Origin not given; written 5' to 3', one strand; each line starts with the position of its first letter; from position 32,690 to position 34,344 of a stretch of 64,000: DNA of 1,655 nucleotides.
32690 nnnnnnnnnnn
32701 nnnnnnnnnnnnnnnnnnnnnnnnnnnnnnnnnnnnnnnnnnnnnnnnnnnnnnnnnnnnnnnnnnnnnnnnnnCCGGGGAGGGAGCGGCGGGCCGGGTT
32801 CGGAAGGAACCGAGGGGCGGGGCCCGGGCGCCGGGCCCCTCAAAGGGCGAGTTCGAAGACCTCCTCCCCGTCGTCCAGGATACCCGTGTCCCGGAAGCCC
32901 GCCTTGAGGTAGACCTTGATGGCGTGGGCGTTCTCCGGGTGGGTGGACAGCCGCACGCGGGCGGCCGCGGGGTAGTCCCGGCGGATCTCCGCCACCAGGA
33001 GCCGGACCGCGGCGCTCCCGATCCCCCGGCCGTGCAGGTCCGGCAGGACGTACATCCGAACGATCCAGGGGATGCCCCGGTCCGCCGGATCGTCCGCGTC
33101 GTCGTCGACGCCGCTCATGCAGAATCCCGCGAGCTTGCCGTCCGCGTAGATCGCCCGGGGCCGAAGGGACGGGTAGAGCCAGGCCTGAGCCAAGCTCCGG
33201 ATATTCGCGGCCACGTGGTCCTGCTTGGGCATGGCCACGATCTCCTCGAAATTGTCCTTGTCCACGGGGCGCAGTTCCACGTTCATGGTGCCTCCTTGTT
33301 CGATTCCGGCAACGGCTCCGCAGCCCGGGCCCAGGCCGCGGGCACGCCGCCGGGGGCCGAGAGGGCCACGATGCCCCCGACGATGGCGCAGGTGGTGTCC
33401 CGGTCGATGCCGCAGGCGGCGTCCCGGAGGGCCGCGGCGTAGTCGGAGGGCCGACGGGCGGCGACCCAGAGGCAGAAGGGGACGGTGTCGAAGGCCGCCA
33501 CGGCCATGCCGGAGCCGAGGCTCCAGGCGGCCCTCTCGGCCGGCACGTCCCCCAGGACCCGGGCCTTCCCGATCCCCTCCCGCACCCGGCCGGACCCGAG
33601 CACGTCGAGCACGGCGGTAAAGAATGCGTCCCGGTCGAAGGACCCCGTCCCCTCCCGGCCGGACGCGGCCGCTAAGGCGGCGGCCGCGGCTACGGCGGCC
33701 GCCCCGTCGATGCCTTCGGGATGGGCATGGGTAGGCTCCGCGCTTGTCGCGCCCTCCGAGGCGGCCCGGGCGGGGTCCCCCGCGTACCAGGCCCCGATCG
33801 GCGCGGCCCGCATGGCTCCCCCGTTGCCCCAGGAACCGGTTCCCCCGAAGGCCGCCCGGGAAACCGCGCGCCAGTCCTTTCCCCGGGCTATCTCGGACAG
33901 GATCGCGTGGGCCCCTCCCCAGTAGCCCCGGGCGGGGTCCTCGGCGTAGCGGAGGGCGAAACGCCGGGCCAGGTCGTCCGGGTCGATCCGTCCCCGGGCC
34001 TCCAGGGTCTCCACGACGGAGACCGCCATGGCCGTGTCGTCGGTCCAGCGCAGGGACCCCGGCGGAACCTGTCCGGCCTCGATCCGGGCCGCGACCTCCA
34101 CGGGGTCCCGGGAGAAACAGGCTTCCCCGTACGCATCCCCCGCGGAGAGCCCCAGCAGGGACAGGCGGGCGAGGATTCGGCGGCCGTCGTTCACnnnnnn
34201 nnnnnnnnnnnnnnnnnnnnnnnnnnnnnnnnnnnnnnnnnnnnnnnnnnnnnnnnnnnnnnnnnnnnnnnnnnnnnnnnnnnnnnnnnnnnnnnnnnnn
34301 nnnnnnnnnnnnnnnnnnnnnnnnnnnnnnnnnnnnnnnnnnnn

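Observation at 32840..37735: Six-gene translationally coupled operon combining a STAS/phosphatase partner-switch pair with ADP-ribose-processing enzymes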

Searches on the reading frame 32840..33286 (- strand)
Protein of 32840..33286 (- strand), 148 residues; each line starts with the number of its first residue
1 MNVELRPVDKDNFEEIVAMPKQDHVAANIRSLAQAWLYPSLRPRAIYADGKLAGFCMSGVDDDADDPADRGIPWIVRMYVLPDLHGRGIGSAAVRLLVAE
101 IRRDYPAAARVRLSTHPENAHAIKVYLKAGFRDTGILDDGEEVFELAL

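Call 4: search_protein_families(library=pfam, proteins=[window:32840-33286:-], max_evalue=0.01)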
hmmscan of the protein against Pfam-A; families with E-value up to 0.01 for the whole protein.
window:32840-33286:- (148 aa): 6 families
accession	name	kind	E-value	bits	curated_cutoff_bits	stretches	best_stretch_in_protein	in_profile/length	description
PF00583.31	Acetyltransf_1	-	2e-14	54.3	20.7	1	33-131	25-116/116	Acetyltransferase (GNAT) family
PF13508.13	Acetyltransf_7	-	1e-09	39.1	27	1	46-132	8-83/84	Acetyltransferase (GNAT) domain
PF13302.13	Acetyltransf_3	-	1.1e-06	29.8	25.4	1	4-132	3-138/138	Acetyltransferase (GNAT) domain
PF13673.13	Acetyltransf_10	-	2.5e-06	27.9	23.6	1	47-135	37-111/128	Acetyltransferase (GNAT) domain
PF08445.16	FR47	-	9e-05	22.8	22.1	1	75-133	24-79/86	FR47-like protein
PF13523.12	Acetyltransf_8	-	0.00048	20.2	27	1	68-136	78-142/145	Acetyltransferase (GNAT) domain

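Call 5: search_protein_families(library=ncbifam, proteins=[window:32840-33286:-], max_evalue=0.01)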
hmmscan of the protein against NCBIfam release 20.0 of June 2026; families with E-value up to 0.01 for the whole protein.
window:32840-33286:- (148 aa): 16 families
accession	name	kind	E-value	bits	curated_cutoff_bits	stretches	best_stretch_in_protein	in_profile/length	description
NF000048.1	AAC_6p_A40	exception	5.5e-07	29.2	400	1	56-137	83-160/184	aminoglycoside 6'-N-acetyltransferase AacA40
NF012165.0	AAC_6p_set_A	equivalog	1e-06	28.6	280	1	51-137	71-153/177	aminoglycoside 6'-N-acetyltransferase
TIGR04431.1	N6_acetyl_AAC6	equivalog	3.3e-06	26.9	260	1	49-138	76-161/184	AacA4 family aminoglycoside N(6')-acetyltransferase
NF000135.2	AAC_6p_IIc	exception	1.2e-05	25.2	415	1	51-133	78-156/193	aminoglycoside N-acetyltransferase AAC(6')-IIc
NF033074.0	AAC_6p_Ib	exception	1.4e-05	24.8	400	1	56-137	83-160/184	AAC(6')-Ib family aminoglycoside 6'-N-acetyltransferase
NF000225.3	AAC_6p_Strep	exception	1.9e-05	24.6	250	1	76-137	70-130/156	aminoglycoside 6'-N-acetyltransferase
NF040503.1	resist_ArsN1a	equivalog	3.6e-05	23.6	170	1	77-138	81-140/159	arsinothricin resistance N-acetyltransferase ArsN1 family A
NF000118.3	AAC_6p_A31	exception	0.00019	21.4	385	1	51-133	66-144/172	aminoglycoside N-acetyltransferase AAC(6')-31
NF033693.0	AAC_6p_Ie_fam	exception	0.00021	21.5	340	1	82-134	105-156/179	AAC(6')-Ie family aminoglycoside N-acetyltransferase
TIGR01575.1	rimI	equivalog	0.00028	21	86.4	1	75-136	58-117/132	ribosomal protein S18-alanine N-acetyltransferase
NF000507.1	AAC_6p_Ie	exception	0.0007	19.6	450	1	82-134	105-156/201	aminoglycoside N-acetyltransferase AAC(6')-Ie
NF053587.1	SpmdActasePaiA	equivalog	0.00091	19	250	1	45-135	63-151/172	spermidine/spermine N(1)-acetyltransferase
TIGR03448.1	mycothiol_MshD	equivalog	0.0035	16.7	163.1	1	48-132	208-286/294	mycothiol synthase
NF007527.0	PRK10140.1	equivalog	0.0039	17.1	236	1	84-134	90-139/162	N-acetyltransferase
NF007853.0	PRK10562.1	equivalog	0.0049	17.1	125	1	75-132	71-121/146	N-acetyltransferase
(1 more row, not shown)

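Call 21: search_protein_families(library=padloc, proteins=[window:32840-33286:-], max_evalue=0.01)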
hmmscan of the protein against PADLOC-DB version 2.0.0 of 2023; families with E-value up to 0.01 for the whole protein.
window:32840-33286:- (148 aa): 0 families

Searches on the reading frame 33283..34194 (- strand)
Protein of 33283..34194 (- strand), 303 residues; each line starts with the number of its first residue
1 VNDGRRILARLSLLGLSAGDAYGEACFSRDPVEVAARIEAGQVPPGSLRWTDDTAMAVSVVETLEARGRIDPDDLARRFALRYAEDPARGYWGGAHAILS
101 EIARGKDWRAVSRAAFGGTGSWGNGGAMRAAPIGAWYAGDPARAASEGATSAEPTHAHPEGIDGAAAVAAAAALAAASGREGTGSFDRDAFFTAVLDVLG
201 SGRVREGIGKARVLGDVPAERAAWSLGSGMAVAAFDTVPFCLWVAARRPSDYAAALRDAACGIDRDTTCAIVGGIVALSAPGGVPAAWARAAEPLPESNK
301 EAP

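Call 4: search_protein_families(library=pfam, proteins=[window:33283-34194:-], max_evalue=0.01)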
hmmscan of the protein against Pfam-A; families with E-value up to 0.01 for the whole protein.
window:33283-34194:- (303 aa): 1 family
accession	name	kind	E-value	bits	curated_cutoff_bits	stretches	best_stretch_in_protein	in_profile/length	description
PF03747.19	ADP_ribosyl_GH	-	1.3e-45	156.7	26.2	1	12-277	2-276/287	ADP-ribosylglycohydrolase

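Call 5: search_protein_families(library=ncbifam, proteins=[window:33283-34194:-], max_evalue=0.01)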
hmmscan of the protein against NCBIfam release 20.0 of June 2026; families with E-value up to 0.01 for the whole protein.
window:33283-34194:- (303 aa): 2 families
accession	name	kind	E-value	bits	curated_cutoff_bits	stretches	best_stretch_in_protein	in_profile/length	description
NF041672.1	ADPriboarghdlase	equivalog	1.5e-06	27.3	490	1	9-170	70-235/361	ADP-ribosylarginine hydrolase Tri1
TIGR02662.1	dinitro_DRAG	equivalog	0.00023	20.5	337.05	1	49-161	52-158/287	ADP-ribosyl-[dinitrogen reductase] hydrolase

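Call 6: find_encoding_contigs(protein=window:33283-34194:-, flank=10000, max_places=6)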
Protein window:33283-34194:- (303 aa): 8 contigs read that carry it; 4 places shown.
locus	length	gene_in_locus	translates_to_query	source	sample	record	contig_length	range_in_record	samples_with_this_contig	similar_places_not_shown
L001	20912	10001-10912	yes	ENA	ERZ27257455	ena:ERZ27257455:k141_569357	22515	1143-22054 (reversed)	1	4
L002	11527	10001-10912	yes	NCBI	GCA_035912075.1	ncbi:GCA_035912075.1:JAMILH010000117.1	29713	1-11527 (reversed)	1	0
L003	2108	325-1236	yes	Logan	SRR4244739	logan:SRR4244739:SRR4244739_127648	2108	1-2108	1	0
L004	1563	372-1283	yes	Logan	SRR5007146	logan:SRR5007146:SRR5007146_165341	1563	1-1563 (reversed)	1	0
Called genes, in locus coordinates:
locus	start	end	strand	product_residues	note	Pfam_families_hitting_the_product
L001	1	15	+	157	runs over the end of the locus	?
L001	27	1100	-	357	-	PF01408:GFO_IDH_MocA, PF02894:GFO_IDH_MocA_C, PF22725:GFO_IDH_MocA_C3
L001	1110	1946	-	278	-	-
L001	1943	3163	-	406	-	PF01979:Amidohydro_1, PF07969:Amidohydro_3 (weak)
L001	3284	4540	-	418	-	PF01547:SBP_bac_1, PF13416:SBP_bac_8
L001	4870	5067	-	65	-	-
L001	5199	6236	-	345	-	PF13545:HTH_Crp_2 (faint), PF01022:HTH_5, PF12802:MarR_2 (weak), PF12840:HTH_20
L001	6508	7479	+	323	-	PF13466:STAS_2 (faint), PF01740:STAS (weak)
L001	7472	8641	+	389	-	PF01156:IU_nuc_hydro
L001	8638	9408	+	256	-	PF00149:Metallophos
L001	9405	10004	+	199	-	PF00782:DSPc (weak)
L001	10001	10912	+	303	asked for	PF03747:ADP_ribosyl_GH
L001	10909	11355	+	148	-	PF00583:Acetyltransf_1, PF13302:Acetyltransf_3 (weak), PF13508:Acetyltransf_7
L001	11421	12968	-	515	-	PF01145:Band_7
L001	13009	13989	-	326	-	PF23023:Anti-Pycsar_Apyc1, PF00753:Lactamase_B, PF12706:Lactamase_B_2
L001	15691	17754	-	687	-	PF03747:ADP_ribosyl_GH, PF24754:MavL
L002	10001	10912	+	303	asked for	PF03747:ADP_ribosyl_GH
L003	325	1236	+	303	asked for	PF03747:ADP_ribosyl_GH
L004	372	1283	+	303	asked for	PF03747:ADP_ribosyl_GH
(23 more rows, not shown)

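Call 15: search_solved_structures(query=window:33283-34194:-, max_evalue=0.001)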
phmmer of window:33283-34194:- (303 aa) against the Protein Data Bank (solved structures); distinct sequences matched with E-value up to 0.001: 14.
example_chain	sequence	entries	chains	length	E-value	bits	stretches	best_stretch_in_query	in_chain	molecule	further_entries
9rfd_A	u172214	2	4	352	3.8e-23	85.6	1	44-297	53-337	ADP-ribosylhydrolase ARH3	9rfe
2g4k_A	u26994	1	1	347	4.1e-23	85.5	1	45-297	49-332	ADP-ribosylhydrolase 3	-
7akr_AAA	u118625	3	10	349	4.4e-23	85.4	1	45-297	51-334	ADP-ribose glycohydrolase ARH3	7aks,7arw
2foz_A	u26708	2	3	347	4.4e-23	85.4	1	45-297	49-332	ADP-ribosylhydrolase like 2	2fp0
5zqy_A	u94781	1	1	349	4.4e-23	85.4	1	45-297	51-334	Poly(ADP-ribose) glycohydrolase ARH3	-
2qty_A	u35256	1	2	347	1.4e-22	83.8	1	14-298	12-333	Poly(ADP-ribose) glycohydrolase ARH3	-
6d36_C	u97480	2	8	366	1.7e-22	83.5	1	44-297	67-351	Poly(ADP-ribose) glycohydrolase ARH3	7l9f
6d3a_C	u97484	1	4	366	2.8e-22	82.8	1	44-297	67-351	Poly(ADP-ribose) glycohydrolase ARH3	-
7l9i_C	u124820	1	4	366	8.2e-22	81.3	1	44-247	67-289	ADP-ribose glycohydrolase ARH3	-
6g1p_A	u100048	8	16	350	1.5e-21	80.4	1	12-176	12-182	ADP-ribosylhydrolase like 2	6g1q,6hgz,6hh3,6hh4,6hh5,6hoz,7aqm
7l9h_C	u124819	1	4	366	2.4e-21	79.7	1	44-297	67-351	ADP-ribose glycohydrolase ARH3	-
6dre_A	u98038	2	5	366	3.7e-07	33.1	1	9-163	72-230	ADP-ribosyl-(Dinitrogen reductase) hydrolase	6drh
2woe_A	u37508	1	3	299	8.7e-06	28.6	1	12-161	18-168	ADP-RIBOSYL-[DINITROGEN REDUCTASE] GLYCOHYDROLASE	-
2woc_A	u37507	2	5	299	1.5e-05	27.8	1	12-161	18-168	ADP-RIBOSYL-[DINITROGEN REDUCTASE] GLYCOHYDROLASE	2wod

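Call 21: search_protein_families(library=padloc, proteins=[window:33283-34194:-], max_evalue=0.01)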
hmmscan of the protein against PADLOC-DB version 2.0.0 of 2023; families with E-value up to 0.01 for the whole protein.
window:33283-34194:- (303 aa): 0 families

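Call 51: search_solved_structures(query=window:33283-34194:-, max_evalue=1e-20, show_alignments=1)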
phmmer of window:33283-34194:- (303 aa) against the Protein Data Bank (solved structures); distinct sequences matched with E-value up to 1e-20: 11.
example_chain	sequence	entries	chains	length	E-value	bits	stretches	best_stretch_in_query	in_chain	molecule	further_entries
9rfd_A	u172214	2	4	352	3.8e-23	85.6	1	44-297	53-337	ADP-ribosylhydrolase ARH3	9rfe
2g4k_A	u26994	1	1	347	4.1e-23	85.5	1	45-297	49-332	ADP-ribosylhydrolase 3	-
7akr_AAA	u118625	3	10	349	4.4e-23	85.4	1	45-297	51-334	ADP-ribose glycohydrolase ARH3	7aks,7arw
2foz_A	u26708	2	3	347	4.4e-23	85.4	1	45-297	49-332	ADP-ribosylhydrolase like 2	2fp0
5zqy_A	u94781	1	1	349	4.4e-23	85.4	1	45-297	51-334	Poly(ADP-ribose) glycohydrolase ARH3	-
2qty_A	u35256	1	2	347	1.4e-22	83.8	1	14-298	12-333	Poly(ADP-ribose) glycohydrolase ARH3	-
6d36_C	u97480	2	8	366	1.7e-22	83.5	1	44-297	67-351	Poly(ADP-ribose) glycohydrolase ARH3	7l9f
6d3a_C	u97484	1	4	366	2.8e-22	82.8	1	44-297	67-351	Poly(ADP-ribose) glycohydrolase ARH3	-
7l9i_C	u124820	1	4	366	8.2e-22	81.3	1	44-247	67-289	ADP-ribose glycohydrolase ARH3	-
6g1p_A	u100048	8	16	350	1.5e-21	80.4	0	12-176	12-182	ADP-ribosylhydrolase like 2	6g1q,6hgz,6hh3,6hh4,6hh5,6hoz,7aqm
7l9h_C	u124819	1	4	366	2.4e-21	79.7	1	44-297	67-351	ADP-ribose glycohydrolase ARH3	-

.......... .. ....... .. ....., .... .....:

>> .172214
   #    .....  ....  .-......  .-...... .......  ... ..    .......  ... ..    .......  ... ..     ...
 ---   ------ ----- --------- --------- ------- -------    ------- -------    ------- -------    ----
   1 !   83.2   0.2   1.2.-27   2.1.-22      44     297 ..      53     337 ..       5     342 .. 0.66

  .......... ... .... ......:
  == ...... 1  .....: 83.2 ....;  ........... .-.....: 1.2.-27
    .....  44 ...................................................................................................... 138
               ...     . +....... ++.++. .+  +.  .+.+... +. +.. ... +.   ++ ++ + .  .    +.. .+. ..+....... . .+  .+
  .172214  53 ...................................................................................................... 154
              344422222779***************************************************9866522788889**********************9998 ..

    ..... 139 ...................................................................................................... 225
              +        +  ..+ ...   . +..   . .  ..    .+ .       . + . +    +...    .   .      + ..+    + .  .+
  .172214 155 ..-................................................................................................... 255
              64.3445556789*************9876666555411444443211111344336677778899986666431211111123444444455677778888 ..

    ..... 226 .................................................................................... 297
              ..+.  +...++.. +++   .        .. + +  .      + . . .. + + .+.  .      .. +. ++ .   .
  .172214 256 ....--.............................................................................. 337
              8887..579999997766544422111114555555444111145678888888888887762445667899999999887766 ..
